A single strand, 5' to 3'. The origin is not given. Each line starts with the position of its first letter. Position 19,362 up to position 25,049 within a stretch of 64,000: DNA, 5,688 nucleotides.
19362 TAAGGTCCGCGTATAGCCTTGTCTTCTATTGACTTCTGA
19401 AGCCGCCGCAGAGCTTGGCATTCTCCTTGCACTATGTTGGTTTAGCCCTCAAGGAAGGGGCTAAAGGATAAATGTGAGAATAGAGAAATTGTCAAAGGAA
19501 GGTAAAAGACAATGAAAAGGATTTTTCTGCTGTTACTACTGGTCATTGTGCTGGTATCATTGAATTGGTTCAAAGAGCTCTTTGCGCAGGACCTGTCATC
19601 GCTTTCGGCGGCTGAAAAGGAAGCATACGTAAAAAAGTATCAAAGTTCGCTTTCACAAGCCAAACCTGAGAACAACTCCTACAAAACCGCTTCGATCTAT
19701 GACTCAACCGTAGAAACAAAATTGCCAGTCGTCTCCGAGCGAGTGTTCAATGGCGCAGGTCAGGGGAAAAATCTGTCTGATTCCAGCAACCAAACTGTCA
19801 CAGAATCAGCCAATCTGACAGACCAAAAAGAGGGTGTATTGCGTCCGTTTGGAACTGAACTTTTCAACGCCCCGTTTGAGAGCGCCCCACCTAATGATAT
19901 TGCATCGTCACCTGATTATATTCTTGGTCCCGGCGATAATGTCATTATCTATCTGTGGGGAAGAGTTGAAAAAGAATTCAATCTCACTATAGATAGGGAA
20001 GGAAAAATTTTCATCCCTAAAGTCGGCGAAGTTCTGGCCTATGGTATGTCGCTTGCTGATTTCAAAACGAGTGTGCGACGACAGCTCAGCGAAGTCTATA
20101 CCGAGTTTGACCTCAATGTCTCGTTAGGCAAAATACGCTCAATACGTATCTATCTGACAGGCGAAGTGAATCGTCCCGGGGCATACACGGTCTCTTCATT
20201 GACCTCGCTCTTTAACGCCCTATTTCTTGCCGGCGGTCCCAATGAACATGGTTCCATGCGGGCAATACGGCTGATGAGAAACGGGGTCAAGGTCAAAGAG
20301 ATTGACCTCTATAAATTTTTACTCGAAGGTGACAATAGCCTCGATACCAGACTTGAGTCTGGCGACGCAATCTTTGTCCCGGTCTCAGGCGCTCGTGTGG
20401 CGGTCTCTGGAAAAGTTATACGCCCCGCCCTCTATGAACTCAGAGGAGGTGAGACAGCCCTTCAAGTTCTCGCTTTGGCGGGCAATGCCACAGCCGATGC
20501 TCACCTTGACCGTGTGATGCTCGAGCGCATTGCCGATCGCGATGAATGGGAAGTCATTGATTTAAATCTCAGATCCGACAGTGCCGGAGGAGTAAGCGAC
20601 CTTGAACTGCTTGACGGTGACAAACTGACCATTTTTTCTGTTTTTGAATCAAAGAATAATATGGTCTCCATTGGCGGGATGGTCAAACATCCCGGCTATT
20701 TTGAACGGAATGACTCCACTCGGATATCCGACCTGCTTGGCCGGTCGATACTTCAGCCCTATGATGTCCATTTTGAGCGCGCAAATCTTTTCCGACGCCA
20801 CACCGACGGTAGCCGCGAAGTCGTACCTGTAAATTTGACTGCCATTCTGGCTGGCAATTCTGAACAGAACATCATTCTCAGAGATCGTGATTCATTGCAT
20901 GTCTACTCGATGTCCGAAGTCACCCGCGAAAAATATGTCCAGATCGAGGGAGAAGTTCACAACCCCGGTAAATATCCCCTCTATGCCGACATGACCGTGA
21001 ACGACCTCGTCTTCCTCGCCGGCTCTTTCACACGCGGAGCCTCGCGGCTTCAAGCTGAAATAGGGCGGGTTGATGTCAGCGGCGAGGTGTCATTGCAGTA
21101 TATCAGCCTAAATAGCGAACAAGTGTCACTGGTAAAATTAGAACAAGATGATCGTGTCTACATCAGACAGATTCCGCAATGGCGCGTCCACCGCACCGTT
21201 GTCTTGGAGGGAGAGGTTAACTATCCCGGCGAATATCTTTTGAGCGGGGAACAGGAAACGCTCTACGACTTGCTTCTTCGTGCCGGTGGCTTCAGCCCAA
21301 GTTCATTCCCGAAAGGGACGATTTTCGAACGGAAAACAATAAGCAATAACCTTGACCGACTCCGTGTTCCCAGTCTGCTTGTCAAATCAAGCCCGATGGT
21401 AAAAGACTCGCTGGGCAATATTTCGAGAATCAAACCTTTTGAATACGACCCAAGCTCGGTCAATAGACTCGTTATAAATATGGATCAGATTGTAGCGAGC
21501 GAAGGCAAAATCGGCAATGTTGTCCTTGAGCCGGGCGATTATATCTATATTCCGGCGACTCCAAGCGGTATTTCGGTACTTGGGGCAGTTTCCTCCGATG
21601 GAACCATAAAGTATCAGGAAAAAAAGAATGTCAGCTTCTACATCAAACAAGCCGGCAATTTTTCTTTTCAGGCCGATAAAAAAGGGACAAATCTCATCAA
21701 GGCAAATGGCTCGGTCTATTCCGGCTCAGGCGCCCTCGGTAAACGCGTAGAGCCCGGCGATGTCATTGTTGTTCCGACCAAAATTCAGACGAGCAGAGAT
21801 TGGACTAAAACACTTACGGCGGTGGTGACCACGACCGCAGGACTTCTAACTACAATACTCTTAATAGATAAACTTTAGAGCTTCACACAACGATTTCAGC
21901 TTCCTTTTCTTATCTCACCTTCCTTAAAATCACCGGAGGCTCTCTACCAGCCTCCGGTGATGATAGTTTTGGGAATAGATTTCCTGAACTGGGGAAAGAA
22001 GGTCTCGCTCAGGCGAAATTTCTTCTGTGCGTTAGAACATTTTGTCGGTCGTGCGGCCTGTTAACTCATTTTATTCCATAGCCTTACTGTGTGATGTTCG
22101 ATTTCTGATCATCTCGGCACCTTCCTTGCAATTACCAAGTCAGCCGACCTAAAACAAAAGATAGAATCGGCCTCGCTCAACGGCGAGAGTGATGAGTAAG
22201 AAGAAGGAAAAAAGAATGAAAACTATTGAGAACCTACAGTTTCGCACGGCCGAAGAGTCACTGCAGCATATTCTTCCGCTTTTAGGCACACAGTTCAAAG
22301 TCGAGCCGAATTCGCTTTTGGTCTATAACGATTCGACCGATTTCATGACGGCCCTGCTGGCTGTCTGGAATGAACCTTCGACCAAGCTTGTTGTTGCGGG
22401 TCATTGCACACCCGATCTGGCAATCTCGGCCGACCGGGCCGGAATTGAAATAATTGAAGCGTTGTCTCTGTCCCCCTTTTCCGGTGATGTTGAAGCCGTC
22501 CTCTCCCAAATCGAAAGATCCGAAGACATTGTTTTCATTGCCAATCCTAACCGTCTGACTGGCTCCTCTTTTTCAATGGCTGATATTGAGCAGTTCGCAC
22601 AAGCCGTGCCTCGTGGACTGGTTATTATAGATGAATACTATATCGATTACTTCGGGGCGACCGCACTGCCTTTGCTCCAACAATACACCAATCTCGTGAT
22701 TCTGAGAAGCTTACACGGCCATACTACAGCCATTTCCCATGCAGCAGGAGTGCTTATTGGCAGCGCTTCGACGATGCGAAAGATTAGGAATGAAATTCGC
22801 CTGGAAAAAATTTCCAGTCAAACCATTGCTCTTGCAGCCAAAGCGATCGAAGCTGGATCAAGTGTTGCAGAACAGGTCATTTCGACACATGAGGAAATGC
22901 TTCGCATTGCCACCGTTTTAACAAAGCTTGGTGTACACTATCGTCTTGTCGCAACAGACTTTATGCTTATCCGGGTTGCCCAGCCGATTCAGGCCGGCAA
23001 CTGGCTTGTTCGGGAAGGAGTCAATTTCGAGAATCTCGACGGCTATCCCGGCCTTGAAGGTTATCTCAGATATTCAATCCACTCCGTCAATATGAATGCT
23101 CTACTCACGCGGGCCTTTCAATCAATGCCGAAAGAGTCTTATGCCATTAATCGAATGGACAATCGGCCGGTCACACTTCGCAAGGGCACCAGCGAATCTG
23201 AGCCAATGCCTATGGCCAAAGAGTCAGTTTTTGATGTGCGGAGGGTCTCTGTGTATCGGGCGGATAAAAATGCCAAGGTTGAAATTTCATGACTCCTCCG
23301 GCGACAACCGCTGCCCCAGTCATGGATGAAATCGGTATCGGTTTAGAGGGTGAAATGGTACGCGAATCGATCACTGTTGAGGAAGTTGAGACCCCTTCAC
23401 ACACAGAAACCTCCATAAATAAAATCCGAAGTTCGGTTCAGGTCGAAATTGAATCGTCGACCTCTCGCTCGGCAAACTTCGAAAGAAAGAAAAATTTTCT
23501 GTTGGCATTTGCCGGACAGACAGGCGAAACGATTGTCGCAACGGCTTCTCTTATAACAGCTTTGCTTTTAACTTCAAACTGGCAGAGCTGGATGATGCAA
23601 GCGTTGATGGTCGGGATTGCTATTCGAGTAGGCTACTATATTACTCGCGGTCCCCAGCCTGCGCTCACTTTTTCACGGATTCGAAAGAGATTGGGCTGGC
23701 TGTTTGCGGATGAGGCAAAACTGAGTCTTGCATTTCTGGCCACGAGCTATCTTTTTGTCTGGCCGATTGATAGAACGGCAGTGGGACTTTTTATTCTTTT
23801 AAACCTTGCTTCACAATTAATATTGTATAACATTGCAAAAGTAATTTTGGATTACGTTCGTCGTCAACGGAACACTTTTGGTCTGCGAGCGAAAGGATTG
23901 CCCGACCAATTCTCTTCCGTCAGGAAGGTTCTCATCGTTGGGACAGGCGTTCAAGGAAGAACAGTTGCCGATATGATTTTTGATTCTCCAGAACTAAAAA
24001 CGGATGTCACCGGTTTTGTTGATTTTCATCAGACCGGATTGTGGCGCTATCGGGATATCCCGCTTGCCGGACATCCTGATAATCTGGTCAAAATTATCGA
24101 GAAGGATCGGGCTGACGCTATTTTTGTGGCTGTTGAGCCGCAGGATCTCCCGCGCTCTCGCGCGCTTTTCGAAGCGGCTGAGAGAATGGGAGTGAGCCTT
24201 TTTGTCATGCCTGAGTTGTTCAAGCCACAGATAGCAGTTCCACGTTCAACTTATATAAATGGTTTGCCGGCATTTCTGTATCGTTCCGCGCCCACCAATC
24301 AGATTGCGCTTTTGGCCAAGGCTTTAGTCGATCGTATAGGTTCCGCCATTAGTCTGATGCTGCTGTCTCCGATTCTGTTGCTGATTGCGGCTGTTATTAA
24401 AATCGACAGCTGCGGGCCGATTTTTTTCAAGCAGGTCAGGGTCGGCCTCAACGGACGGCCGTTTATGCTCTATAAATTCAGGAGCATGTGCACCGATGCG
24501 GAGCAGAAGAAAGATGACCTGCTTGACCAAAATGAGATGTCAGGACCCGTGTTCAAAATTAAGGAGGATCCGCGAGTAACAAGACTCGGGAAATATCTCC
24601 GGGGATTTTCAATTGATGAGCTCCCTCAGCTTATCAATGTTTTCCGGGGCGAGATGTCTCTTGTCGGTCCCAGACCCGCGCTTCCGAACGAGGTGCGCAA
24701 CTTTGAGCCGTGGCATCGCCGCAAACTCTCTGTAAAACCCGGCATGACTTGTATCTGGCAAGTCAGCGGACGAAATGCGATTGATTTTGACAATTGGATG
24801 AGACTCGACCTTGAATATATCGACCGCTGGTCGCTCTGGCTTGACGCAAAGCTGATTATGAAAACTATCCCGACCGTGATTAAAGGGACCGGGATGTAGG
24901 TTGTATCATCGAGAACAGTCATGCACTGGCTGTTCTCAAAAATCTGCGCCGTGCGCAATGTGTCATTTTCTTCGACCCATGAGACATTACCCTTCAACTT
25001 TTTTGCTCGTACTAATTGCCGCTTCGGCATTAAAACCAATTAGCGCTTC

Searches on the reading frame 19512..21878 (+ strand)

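Call 89: search_protein_families(library=pfam, proteins=[window:19512-21878:+], max_evalue=0.00001)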
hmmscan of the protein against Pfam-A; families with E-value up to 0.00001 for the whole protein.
window:19512-21878:+ (788 aa): 3 families
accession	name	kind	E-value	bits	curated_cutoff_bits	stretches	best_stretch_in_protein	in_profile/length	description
PF10531.15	SLBB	-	2.7e-37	126.8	27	2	213-258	2-49/55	SLBB domain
PF22461.2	SLBB_2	-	3.5e-28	98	27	1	212-289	2-79/79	SLBB domain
PF02563.21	Poly_export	-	2e-15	57.1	28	1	132-205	3-76/77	Polysaccharide biosynthesis/export protein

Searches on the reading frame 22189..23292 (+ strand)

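Call 89: search_protein_families(library=pfam, proteins=[window:22189-23292:+], max_evalue=0.00001)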
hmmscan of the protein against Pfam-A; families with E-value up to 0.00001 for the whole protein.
window:22189-23292:+ (367 aa): 1 family
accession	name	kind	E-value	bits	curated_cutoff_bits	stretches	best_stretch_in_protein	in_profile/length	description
PF00155.27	Aminotran_1_2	-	1.5e-11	44.6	19.7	1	21-246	44-292/361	Aminotransferase class I and II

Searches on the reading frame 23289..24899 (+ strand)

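Call 89: search_protein_families(library=pfam, proteins=[window:23289-24899:+], max_evalue=0.00001)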
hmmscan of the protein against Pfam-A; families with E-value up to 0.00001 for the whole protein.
window:23289-24899:+ (536 aa): 1 family
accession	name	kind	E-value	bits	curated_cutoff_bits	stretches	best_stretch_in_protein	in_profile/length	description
PF02397.22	Bac_transf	-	1e-66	224.3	27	1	344-532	1-179/179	Bacterial sugar transferase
